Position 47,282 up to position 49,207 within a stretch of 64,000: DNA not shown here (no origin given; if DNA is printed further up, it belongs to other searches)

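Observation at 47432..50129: Rrf2-linked atypical heme-copper oxidase: metal-ligand His replaced by Asp, cross-link Tyr lost, CuA-less partner (candidate novel-type NO reductase)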

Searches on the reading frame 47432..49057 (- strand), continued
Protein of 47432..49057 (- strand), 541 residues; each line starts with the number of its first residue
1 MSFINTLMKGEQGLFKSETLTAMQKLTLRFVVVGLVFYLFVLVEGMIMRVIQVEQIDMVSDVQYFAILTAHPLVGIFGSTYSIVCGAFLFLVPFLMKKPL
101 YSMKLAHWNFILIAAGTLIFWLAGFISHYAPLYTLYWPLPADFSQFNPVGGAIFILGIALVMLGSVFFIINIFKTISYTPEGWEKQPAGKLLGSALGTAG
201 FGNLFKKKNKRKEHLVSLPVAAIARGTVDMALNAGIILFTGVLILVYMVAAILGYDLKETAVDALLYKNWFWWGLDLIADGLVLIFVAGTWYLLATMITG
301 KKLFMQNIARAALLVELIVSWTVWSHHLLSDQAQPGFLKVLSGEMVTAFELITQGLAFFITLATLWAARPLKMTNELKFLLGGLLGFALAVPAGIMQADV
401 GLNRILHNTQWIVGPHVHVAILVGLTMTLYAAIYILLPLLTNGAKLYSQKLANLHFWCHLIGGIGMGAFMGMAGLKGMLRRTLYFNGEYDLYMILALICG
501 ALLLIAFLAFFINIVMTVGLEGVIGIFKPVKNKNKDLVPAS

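Call 38: find_homologous_proteins(query=P0123, max_evalue=1e-10)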
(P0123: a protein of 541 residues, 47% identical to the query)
Query P0123 (541 aa): 1635 proteins with E <= 1e-10 among 8000 candidates; the best 120 are listed.
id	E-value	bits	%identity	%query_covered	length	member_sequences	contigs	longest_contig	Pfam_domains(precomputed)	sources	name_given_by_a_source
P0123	0.0e+0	1187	100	100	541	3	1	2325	PF00115.26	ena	-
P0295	0.0e+0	1125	94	100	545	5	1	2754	PF00115.26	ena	-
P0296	0.0e+0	1069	87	100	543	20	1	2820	PF00115.26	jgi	-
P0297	0.0e+0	1060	87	100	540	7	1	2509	PF00115.26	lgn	-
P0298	0.0e+0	1059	88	99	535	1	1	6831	PF00115.26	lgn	-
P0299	0.0e+0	1056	87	100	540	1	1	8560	PF00115.26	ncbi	-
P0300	0.0e+0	1047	87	99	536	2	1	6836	PF00115.26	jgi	-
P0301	0.0e+0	1046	86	100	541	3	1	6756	PF00115.26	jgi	-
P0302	0.0e+0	1042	86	99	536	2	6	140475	PF00115.26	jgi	jgi:cytochrome c oxidase subunit 1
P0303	0.0e+0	1041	86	99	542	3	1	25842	PF00115.26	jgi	-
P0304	0.0e+0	1036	85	99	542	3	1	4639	PF00115.26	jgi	-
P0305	0.0e+0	1033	85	99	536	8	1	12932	PF00115.26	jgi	-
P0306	0.0e+0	1028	83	100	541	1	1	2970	PF00115.26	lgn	-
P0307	0.0e+0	1022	82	100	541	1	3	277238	PF00115.26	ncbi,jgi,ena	-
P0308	0.0e+0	1019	84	100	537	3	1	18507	PF00115.26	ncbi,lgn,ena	-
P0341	1.9e-223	761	67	98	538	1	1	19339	PF00115.26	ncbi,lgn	-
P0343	1.9e-222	758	66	99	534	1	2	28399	PF00115.26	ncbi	-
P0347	2.5e-220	751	65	100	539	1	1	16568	PF00115.26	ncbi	-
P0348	1.1e-219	749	65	99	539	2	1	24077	PF00115.26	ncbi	-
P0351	4.4e-217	740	65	99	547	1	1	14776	PF00115.26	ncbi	-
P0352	7.9e-217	739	63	100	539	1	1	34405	PF00115.26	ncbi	-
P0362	9.4e-209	713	63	98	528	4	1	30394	PF00115.26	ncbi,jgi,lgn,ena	-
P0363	2.3e-202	692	62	98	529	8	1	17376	PF00115.26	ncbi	-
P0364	1.9e-199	682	59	99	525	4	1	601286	PF00115.26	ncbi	ncbi:MAG: cbb3-type cytochrome c oxidase subunit I [Thermoprotei archaeon]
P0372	7.0e-167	575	52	99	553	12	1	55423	PF00115.26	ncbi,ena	-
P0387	4.3e-160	552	51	99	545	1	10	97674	PF00115.26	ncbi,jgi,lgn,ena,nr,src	ncbi:MAG TPA: cbb3-type cytochrome c oxidase subunit I [Anaerolineae bacterium]|nr:cbb3-type cytochr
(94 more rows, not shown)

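Call 44: search_solved_structures(query=A2, max_evalue=0.001, show_alignments=0)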
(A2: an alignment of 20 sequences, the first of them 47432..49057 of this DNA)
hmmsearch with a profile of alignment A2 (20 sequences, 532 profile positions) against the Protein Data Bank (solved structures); distinct sequences matched with E-value up to 0.001: 50.
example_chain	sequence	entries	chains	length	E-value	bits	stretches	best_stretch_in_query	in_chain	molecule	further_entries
9ufb_A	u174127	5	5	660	9.8e-22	80.7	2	255-507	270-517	Cytochrome bo(3) ubiquinol oxidase subunit 1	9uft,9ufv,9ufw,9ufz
7jro_a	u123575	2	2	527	4e-20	75.4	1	232-509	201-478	COX1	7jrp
8ucj_a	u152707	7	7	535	3e-19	72.5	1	202-502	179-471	Cytochrome c oxidase subunit 1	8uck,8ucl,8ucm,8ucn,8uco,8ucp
8iuf_C1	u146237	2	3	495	2.8e-18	69.3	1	222-502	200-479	Cytochrome c oxidase subunit 1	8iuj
6giq_a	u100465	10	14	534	5.1e-18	68.4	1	203-503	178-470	Cytochrome c oxidase subunit 1 | CYTOCHROME C OXIDASE SUBUNIT 1; SYNONYM: CYTOCHROME C OXIDASE POLYPEPTIDE I, COX1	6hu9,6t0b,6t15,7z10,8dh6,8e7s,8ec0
6ymx_a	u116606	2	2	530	5.9e-18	68.2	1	204-503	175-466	Cytochrome c oxidase subunit 1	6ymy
4g7r_A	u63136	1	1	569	7.9e-18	67.8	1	253-505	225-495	Cytochrome c oxidase subunit 1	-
4n4y_A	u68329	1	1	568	1.5e-17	66.9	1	253-505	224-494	Cytochrome c oxidase subunit 1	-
8c8q_A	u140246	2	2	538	2.6e-17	66.1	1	203-504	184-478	Cytochrome c oxidase subunit 1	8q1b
5z62_A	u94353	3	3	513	3.2e-17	65.8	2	222-509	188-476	Cytochrome c oxidase subunit 1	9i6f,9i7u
4g70_A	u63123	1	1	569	3.4e-17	65.7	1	253-505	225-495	Cytochrome c oxidase subunit 1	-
1ehk_A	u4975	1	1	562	3.6e-17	65.6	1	253-505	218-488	BA3-TYPE CYTOCHROME-C OXIDASE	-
1xme_A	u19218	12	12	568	3.6e-17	65.6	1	253-505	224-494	Cytochrome c oxidase polypeptide I | Cytochrome c oxidase subunit 1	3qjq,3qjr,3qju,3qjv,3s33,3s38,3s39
3s8f_A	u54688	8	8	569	3.6e-17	65.6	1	253-505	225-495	Cytochrome c oxidase subunit 1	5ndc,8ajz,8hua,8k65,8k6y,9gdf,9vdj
4g71_A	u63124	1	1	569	3.8e-17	65.6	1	253-505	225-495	Cytochrome c oxidase subunit 1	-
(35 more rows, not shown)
